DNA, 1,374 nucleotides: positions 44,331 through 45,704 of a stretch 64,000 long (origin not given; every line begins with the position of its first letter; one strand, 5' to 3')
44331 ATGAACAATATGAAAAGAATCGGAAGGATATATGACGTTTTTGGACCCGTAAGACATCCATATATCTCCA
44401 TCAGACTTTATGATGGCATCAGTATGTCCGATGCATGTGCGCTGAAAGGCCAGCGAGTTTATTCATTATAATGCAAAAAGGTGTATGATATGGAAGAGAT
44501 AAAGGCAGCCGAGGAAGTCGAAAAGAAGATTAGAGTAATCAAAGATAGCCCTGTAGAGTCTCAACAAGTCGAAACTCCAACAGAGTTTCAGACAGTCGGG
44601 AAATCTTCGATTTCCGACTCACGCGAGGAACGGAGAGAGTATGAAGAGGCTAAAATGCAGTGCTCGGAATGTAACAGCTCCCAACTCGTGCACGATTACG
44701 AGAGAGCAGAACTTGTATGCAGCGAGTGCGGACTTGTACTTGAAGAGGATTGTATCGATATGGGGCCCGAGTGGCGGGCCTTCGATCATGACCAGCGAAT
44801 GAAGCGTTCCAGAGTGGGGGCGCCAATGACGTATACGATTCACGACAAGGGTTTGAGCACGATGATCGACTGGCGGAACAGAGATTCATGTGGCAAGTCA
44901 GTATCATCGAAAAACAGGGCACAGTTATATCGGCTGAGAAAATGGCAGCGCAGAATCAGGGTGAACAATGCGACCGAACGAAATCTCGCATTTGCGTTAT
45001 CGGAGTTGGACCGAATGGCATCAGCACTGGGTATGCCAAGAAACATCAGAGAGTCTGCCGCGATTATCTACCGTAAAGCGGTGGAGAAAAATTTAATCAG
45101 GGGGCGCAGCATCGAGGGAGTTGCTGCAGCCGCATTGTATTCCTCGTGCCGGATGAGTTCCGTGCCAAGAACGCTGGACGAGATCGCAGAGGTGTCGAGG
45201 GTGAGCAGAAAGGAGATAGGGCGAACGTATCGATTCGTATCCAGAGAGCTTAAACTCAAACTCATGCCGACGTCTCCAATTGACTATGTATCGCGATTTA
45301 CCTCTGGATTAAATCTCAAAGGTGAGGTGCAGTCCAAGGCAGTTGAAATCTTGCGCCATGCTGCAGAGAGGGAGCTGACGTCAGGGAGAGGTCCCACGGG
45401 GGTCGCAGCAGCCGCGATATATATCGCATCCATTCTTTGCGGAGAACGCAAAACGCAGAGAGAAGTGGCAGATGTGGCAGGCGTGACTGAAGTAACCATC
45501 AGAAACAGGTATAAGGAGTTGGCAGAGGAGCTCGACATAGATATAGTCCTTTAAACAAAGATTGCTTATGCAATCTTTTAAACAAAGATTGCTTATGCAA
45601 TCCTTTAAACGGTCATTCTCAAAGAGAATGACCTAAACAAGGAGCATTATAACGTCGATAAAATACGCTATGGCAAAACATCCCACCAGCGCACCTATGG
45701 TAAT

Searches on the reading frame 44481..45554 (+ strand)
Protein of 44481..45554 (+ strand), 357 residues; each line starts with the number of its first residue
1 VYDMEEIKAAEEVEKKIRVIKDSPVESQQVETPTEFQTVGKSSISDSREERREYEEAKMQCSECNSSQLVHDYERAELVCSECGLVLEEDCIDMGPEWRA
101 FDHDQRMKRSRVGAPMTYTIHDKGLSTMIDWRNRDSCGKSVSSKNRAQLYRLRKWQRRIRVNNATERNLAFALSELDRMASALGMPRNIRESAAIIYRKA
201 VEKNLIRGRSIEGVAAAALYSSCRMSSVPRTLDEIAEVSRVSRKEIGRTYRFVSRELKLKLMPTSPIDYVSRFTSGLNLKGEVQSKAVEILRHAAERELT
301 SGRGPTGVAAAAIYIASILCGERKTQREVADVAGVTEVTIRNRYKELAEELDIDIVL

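Call 21: find_homologous_proteins(query=window:44481-45554:+, max_evalue=1e-30)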
Query window:44481-45554:+ (357 aa): 7996 proteins with E <= 1e-30 among 8000 candidates; the best 120 are listed.
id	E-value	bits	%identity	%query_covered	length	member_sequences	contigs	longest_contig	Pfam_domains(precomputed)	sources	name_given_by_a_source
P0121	3.6e-175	600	89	85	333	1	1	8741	PF00382.25,PF08271.18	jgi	-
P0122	8.2e-175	599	79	99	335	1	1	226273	PF00382.25,PF08271.18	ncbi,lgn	-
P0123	2.0e-174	597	79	99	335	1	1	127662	PF00382.25,PF08271.18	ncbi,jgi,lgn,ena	-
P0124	3.5e-174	597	88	85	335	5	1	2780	PF00382.25,PF08271.18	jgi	-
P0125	1.8e-172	591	84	88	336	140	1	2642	PF00382.25,PF08271.18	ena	-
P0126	1.9e-172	591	86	87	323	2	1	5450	PF00382.25,PF08271.18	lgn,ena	-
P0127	2.1e-172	591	88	84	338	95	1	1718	PF00382.25,PF08271.18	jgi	jgi:transcription initiation factor TFIIB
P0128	4.2e-172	590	85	87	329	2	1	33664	PF00382.25,PF08271.18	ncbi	-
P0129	4.9e-172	590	87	84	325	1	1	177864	PF00382.25,PF08271.18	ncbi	ncbi:MAG: transcription initiation factor IIB [Methanocellales archaeon]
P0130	6.4e-172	589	85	87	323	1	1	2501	PF00382.25,PF08271.18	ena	-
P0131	8.0e-172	589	86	87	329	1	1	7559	PF00382.25,PF08271.18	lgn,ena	-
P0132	1.7e-171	588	86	86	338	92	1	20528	PF00382.25,PF08271.18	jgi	jgi:transcription initiation factor TFIIB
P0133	5.5e-171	586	87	86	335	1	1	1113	PF00382.25,PF08271.18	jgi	jgi:transcription initiation factor TFIIB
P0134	9.7e-171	585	86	87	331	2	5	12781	PF00382.25,PF08271.18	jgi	-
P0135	2.3e-170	584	78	99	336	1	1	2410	PF00382.25,PF08271.18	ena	-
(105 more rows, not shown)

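Call 38: find_encoding_contigs(protein=P0123, flank=10000, max_places=3)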
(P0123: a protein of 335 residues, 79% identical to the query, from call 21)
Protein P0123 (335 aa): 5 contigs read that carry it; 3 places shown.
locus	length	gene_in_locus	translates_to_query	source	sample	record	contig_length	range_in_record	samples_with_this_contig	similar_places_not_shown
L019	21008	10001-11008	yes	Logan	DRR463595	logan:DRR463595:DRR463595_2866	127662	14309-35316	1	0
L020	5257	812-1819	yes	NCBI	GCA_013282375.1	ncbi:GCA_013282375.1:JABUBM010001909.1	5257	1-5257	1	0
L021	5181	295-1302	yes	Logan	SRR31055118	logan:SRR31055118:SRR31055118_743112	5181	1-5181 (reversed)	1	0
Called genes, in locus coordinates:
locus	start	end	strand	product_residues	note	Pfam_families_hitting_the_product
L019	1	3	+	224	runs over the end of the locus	PF00156:Pribosyltran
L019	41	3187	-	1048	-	PF00133:tRNA-synt_1, PF01406:tRNA-synt_1e (faint), PF09334:tRNA-synt_1g, PF01921:tRNA-synt_1f (weak), PF08264:Anticodon_1, PF19302:DUF5915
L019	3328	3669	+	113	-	-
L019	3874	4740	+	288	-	PF00004:AAA, PF13177:DNA_pol3_delta2 (weak), PF25361:AAA_lid_RFC1 (weak), PF21960:RCF1-5-like_lid (weak), PF08542:Rep_fac_C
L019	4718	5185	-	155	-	PF09999:DUF2240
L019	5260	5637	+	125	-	PF01201:Ribosomal_S8e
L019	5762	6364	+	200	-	PF11611:DUF4352 (weak)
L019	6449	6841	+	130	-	PF13248:Zn_ribbon_3 (weak), PF13240:Zn_Ribbon_1 (weak)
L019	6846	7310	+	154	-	-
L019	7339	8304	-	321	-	PF22700:MVD-like_N, PF18376:MDD_C (faint)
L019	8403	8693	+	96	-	PF01922:SRP19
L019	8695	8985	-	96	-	PF02680:DUF211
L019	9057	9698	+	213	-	PF02811:PHP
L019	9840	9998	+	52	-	PF04410:Gar1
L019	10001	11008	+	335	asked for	PF08271:Zn_Ribbon_TF, PF00382:TFIIB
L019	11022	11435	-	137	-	-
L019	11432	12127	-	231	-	-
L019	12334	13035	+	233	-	PF06745:ATPase, PF23442:DUF7125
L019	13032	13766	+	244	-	PF06560:GPI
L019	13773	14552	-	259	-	PF02540:NAD_synthase, PF03054:tRNA_Me_trans, PF06508:QueC (faint)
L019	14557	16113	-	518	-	PF07885:Ion_trans_2, PF22614:Slo-like_RCK (faint), PF02254:TrkA_N, PF02080:TrkA_C, PF02254:TrkA_N, PF02080:TrkA_C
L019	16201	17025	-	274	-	PF01993:MTD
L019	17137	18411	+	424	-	PF00464:SHMT, PF00155:Aminotran_1_2 (weak)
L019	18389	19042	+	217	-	PF00702:Hydrolase, PF06888:Put_Phosphatase (faint), PF12710:HAD, PF08282:Hydrolase_3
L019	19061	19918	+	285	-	PF23435:DUF7121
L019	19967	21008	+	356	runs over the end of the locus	PF04123:DUF373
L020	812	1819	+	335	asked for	PF08271:Zn_Ribbon_TF, PF00382:TFIIB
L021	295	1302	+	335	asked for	PF08271:Zn_Ribbon_TF, PF00382:TFIIB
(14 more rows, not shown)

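Call 39: find_encoding_contigs(protein=window:44481-45554:+, flank=10000, max_places=6)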
Protein window:44481-45554:+ (357 aa): no gene with exactly this product is on record in the collection.
